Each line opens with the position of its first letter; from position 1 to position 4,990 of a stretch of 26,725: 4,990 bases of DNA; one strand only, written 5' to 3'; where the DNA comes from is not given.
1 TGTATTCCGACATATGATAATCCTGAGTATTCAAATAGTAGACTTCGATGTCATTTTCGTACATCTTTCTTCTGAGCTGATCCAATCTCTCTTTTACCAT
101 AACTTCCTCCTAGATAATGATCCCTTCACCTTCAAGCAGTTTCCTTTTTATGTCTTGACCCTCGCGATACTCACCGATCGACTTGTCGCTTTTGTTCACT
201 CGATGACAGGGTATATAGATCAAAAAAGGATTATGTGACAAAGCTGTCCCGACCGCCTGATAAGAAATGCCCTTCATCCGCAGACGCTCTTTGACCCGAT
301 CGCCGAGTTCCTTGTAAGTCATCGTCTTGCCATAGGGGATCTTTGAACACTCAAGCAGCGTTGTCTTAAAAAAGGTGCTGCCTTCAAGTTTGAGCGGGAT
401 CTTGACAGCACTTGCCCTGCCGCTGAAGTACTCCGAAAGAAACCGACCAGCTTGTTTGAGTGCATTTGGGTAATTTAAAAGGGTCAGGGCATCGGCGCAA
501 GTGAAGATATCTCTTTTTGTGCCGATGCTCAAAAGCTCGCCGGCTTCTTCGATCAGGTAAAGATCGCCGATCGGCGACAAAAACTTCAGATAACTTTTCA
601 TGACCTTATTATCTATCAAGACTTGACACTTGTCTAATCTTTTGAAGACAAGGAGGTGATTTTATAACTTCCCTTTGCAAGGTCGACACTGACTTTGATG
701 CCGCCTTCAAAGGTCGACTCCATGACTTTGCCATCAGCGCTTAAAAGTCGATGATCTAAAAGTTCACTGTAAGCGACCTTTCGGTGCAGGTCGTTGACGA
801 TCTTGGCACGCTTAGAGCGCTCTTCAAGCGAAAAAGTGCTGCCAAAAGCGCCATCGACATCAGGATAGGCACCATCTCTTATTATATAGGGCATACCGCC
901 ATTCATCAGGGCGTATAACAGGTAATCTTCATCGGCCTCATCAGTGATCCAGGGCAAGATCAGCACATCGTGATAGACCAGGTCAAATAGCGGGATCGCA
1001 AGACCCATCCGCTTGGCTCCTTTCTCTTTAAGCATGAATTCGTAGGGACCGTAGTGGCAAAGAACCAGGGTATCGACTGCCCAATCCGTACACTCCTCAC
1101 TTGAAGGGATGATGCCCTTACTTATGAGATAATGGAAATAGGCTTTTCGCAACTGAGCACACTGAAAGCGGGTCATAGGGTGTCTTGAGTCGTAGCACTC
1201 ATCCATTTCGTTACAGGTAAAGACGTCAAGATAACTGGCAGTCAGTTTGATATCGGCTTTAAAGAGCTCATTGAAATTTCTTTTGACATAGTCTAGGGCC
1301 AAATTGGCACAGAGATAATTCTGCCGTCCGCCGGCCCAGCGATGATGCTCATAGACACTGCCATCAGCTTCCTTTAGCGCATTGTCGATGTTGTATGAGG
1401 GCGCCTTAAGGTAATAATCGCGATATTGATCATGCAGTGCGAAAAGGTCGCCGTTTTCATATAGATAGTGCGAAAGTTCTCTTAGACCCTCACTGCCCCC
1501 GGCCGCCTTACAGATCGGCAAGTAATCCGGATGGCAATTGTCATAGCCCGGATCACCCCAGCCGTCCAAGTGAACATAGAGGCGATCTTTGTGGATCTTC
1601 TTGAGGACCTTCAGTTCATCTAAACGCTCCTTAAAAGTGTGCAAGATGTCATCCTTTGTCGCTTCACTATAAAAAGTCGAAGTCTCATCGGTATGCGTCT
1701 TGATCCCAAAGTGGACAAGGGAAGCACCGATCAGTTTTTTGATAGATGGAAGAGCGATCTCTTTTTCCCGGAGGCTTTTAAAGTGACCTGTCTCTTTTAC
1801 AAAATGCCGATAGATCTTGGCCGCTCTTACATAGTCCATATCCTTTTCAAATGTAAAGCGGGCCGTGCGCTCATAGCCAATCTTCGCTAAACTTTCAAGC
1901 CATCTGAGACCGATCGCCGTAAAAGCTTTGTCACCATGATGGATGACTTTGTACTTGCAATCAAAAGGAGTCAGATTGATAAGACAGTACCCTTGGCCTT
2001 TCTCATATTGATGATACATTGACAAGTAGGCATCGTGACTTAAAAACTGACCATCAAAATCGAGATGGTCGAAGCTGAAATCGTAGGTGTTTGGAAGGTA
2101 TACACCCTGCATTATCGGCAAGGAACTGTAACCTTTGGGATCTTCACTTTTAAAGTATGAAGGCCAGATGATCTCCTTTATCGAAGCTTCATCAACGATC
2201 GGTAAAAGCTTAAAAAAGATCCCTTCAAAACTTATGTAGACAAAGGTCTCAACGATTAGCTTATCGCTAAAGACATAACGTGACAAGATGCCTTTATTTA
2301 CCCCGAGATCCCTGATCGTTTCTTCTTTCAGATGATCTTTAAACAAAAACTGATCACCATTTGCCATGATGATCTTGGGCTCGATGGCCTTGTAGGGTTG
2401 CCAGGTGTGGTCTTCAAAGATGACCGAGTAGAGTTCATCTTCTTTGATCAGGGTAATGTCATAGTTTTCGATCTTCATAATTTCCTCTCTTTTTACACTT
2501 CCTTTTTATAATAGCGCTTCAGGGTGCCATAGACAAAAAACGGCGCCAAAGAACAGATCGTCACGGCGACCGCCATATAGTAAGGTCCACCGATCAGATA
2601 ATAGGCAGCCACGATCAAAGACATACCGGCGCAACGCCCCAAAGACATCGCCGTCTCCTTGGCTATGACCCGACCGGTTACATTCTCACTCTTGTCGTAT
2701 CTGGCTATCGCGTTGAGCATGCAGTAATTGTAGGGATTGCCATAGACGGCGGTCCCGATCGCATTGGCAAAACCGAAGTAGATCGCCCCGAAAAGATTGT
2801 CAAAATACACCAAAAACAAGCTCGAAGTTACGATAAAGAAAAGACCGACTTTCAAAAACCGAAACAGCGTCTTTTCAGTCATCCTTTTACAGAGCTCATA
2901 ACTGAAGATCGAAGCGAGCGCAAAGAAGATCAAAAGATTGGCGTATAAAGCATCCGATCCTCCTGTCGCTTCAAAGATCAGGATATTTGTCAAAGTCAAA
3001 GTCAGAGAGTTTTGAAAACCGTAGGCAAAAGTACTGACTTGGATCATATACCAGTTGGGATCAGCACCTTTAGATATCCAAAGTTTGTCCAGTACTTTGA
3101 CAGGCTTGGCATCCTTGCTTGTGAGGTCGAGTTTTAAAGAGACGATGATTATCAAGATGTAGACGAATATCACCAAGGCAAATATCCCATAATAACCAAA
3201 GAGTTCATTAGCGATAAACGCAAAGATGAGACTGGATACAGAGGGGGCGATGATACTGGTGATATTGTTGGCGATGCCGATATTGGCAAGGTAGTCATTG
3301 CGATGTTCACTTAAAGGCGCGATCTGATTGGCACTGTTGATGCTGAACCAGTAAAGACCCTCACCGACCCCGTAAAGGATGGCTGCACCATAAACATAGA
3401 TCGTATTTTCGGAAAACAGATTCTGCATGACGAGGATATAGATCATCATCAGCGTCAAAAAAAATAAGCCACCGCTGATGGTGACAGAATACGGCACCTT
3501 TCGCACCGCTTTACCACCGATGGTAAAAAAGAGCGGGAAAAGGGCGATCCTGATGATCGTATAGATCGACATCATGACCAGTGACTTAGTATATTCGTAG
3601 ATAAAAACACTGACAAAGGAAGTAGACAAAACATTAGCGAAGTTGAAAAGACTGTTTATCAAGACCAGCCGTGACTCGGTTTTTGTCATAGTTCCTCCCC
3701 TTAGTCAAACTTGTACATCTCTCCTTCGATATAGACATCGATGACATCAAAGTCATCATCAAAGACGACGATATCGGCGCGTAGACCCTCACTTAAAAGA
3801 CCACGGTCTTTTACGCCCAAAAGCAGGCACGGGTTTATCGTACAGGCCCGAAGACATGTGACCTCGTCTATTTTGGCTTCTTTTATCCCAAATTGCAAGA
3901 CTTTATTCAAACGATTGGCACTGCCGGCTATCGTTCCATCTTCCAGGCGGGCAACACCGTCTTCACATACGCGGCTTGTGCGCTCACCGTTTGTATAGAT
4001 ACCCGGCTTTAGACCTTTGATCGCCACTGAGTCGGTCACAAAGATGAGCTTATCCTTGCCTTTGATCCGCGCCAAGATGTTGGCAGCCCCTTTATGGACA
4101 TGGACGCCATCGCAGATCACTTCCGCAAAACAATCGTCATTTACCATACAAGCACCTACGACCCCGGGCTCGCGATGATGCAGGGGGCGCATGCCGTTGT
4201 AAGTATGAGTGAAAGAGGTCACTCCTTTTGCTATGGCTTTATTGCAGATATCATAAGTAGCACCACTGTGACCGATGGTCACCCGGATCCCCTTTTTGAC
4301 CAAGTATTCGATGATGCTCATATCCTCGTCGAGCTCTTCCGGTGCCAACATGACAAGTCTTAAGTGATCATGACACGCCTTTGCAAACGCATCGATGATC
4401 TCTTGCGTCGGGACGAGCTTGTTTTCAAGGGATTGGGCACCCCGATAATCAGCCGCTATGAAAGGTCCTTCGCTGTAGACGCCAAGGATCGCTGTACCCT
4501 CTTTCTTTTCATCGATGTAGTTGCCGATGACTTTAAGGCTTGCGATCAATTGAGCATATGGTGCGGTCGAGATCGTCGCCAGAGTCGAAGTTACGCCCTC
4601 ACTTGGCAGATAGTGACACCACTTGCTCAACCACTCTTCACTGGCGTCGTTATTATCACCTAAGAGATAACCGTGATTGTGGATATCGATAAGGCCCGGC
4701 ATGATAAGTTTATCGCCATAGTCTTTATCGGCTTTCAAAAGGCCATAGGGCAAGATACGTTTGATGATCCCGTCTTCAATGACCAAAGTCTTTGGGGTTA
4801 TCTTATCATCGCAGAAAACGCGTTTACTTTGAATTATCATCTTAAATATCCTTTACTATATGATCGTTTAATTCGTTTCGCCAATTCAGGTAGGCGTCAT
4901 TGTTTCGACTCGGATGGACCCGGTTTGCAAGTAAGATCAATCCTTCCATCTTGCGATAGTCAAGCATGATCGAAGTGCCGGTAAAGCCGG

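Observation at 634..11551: Amino-sugar catabolic cluster with three UPF0309 SIS enzymes, MurQ, a NagA paralog and GH129: candidate new hexosamine pathway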

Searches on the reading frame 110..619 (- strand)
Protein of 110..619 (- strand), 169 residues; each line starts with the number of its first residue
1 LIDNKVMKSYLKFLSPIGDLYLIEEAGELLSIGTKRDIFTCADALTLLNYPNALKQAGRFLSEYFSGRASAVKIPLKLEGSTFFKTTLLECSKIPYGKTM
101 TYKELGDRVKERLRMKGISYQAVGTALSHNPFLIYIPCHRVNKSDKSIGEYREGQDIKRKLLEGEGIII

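Call 4: search_protein_families(library=pfam, proteins=[window:110-619:-])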
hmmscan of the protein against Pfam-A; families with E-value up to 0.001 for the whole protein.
window:110-619:- (169 aa): 1 family
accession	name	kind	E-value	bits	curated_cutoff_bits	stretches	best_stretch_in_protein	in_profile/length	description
PF01035.26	DNA_binding_1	-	1e-21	77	27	1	83-167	2-81/81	6-O-methylguanine DNA methyltransferase, DNA binding domain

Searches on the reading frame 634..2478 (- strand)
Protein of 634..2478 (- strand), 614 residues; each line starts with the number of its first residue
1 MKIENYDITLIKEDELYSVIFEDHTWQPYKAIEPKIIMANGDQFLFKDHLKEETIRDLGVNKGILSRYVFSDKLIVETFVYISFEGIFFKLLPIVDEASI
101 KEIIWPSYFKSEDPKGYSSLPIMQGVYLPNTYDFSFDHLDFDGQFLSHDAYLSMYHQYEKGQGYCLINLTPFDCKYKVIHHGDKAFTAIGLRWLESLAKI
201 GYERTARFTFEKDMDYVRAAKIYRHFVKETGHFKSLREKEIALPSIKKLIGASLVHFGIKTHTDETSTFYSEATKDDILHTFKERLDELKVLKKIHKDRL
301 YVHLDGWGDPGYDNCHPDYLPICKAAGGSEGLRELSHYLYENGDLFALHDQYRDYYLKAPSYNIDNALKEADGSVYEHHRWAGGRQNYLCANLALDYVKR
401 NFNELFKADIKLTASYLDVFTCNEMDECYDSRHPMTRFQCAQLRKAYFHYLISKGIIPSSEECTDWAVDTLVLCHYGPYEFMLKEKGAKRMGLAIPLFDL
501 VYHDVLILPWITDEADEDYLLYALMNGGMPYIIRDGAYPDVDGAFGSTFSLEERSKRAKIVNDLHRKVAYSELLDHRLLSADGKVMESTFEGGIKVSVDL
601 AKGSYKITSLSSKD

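Call 3: search_protein_families(library=pfam, proteins=[window:634-2478:-])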
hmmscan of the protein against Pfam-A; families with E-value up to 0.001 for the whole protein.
window:634-2478:- (614 aa): 4 families
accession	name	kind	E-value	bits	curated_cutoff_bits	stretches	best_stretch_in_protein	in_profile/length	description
PF18952.6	DUF5696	-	2.9e-14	53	25.6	1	205-447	198-437/612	Family of unknown function (DUF5696)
PF19773.5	DUF6259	-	6.9e-09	35.7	28.7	1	213-507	13-294/300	Domain of unknown function (DUF6259)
PF12905.13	Glyco_hydro_101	-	4.3e-07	30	25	1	280-424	38-180/272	Endo-alpha-N-acetylgalactosaminidase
PF11308.14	Glyco_hydro_129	-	3.4e-06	26.8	25.6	1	366-475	68-174/324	Glycosyl hydrolases related to GH101 family, GH129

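Call 5: search_protein_families(library=ncbifam, proteins=[window:634-2478:-], max_evalue=0.00001)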
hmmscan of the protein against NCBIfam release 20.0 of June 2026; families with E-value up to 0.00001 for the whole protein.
window:634-2478:- (614 aa): 0 families

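Call 43: search_solved_structures(query=window:634-2478:-, max_evalue=0.01)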
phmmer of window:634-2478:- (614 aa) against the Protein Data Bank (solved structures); distinct sequences matched with E-value up to 0.01: 13.
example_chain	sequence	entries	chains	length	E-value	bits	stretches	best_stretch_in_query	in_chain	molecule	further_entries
5wzn_A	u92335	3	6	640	1.3e-140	473.3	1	19-609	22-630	Alpha-N-acetylgalactosaminidase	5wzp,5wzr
5wzq_A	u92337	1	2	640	2.4e-135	455.9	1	19-609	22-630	Alpha-N-acetylgalactosaminidase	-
8rzk_A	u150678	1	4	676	1.8e-16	63.2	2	207-384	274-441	Conserved hypothetical periplasmic protein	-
8rzg_A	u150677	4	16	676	1.9e-16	63.1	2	207-384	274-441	Conserved hypothetical periplasmic protein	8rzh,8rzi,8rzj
5opq_A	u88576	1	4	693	2.1e-16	63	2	207-384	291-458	3,6-anhydro-D-galactosidase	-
6qfo_A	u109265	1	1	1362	0.0067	18.3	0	301-381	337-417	PEGA domain-containing protein,PEGA domain-containing protein,EngBF DARPin fusion 9b 3G124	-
8a1a_A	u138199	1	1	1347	0.0068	18.3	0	301-381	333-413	L1F11v1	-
8a19_A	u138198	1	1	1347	0.0068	18.3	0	301-381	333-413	L1E4v1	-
6qfk_A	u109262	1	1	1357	0.0069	18.3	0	301-381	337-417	PEGA domain-containing protein,PEGA domain-containing protein,EngBF DARPin fusion G10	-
6qev_B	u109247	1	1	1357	0.0069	18.3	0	301-381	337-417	PEGA domain-containing protein,PEGA domain-containing protein,EngBF DARPin fusion B6 compl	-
6qep_A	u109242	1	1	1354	0.0069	18.3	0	301-381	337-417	PEGA domain-containing protein,EngBF-DARPin Fusion 4b H14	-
6sh9_B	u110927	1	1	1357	0.0069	18.3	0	301-381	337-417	Endo-alpha-N-acetylgalactosaminidase,DARPin 4b D12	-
2zxq_A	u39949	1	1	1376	0.007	18.3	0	301-381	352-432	Endo-alpha-N-acetylgalactosaminidase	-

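Call 99: search_solved_structures(query=window:634-2478:-, max_evalue=1e-50, show_alignments=2)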
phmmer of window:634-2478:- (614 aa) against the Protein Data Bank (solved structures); distinct sequences matched with E-value up to 1e-50: 2.
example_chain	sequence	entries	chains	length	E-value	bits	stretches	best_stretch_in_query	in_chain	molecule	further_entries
5wzn_A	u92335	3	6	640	1.3e-140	473.3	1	19-609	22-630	Alpha-N-acetylgalactosaminidase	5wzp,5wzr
5wzq_A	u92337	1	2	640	2.4e-135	455.9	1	19-609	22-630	Alpha-N-acetylgalactosaminidase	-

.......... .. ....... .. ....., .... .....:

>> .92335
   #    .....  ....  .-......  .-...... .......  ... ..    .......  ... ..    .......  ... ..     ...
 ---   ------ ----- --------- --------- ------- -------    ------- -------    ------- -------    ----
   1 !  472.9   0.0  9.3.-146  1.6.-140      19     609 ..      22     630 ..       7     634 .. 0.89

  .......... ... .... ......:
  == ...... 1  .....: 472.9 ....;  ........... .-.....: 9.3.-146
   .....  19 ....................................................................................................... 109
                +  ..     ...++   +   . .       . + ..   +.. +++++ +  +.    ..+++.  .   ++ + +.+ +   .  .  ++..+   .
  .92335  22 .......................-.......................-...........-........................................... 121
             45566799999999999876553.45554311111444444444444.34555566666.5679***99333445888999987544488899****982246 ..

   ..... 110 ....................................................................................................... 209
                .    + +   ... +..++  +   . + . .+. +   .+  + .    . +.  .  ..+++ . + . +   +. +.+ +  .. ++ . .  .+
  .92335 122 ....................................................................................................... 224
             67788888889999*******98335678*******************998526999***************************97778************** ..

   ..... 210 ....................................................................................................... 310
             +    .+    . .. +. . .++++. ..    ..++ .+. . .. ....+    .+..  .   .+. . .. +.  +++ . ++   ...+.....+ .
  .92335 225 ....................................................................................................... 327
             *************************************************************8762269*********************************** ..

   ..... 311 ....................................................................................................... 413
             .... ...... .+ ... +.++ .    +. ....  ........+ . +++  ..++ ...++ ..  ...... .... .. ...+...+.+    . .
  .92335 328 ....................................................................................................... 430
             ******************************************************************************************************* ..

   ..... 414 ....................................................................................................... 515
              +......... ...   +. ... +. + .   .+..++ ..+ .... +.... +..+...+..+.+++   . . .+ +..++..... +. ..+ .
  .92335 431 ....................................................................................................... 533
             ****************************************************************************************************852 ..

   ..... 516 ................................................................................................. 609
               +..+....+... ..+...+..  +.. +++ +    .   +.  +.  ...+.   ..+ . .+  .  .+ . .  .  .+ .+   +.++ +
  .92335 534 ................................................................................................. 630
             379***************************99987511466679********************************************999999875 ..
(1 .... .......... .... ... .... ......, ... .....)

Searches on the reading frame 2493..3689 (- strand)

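Call 3: search_protein_families(library=pfam, proteins=[window:2493-3689:-])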
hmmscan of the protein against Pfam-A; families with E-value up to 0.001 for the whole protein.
window:2493-3689:- (398 aa): 2 families
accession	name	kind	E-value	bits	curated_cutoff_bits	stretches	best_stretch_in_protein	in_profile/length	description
PF07690.21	MFS_1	-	2.2e-07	30.5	33.4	1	16-332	9-324/347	Major Facilitator Superfamily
PF01595.25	CNNM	-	0.00044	20.4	28.4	1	119-183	38-100/181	Cyclin M transmembrane N-terminal domain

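Call 5: search_protein_families(library=ncbifam, proteins=[window:2493-3689:-], max_evalue=0.00001)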
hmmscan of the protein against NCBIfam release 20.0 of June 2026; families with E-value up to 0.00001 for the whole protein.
window:2493-3689:- (398 aa): 0 families

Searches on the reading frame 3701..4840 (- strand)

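Call 3: search_protein_families(library=pfam, proteins=[window:3701-4840:-])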
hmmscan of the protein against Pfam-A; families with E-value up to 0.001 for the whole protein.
window:3701-4840:- (379 aa): 2 families
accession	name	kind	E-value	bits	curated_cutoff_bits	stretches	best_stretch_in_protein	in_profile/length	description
PF01979.26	Amidohydro_1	-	8.4e-19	68.4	25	1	46-374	2-343/345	Amidohydrolase family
PF07969.17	Amidohydro_3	-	8.8e-09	35.8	29.7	1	328-368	411-452/472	Amidohydrolase family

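Call 5: search_protein_families(library=ncbifam, proteins=[window:3701-4840:-], max_evalue=0.00001)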
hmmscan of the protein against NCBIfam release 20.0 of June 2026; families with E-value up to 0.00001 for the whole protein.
window:3701-4840:- (379 aa): 14 families
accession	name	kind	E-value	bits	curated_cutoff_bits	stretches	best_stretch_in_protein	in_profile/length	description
TIGR00221.1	nagA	equivalog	2.9e-76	256.9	225.65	1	2-373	6-379/380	N-acetylglucosamine-6-phosphate deacetylase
NF008371.0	PRK11170.1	equivalog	1.6e-53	182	483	1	8-376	9-379/382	N-acetylglucosamine-6-phosphate deacetylase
TIGR02318.1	phosphono_phnM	equivalog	1.9e-12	46.8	390.55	1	3-55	2-55/376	phosphonate metabolism protein PhnM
NF011984.0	PRK15446.1-5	equivalog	4.1e-10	39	260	0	2-55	5-59/379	alpha-D-ribose 1-methylphosphonate 5-triphosphate diphosphatase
NF011990.0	PRK15446.2-6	subfamily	7.5e-09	34.8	233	0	1-55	3-64/390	alpha-D-ribose 1-methylphosphonate 5-triphosphate diphosphatase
TIGR00857.1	pyrC_multi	subfamily_domain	1.1e-08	34.5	279.05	0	320-362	327-369/412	dihydroorotase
NF006689.0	PRK09237.1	equivalog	1.1e-08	34.1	371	0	19-61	25-70/383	amidohydrolase/deacetylase family metallohydrolase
TIGR03178.1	allantoinase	equivalog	1.2e-07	30.9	357.85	0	1-56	2-59/441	allantoinase AllB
NF011988.0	PRK15446.2-4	equivalog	1.4e-07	31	369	0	8-55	9-56/389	alpha-D-ribose 1-methylphosphonate 5-triphosphate diphosphatase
NF011983.0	PRK15446.1-4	equivalog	3.4e-07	29.5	486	0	315-360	314-359/379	alpha-D-ribose 1-methylphosphonate 5-triphosphate diphosphatase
NF011987.0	PRK15446.2-3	subfamily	3.9e-07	29.2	253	0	336-374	339-381/395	alpha-D-ribose 1-methylphosphonate 5-triphosphate diphosphatase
TIGR01224.1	hutI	equivalog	4.9e-07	28.9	298.15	0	311-361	301-352/377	imidazolonepropionase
TIGR01178.1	ade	equivalog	6.4e-07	28.2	472.5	0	310-375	263-329/552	adenine deaminase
NF011989.0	PRK15446.2-5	equivalog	1.5e-06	27.3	565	0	6-55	10-61/385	alpha-D-ribose 1-methylphosphonate 5-triphosphate diphosphatase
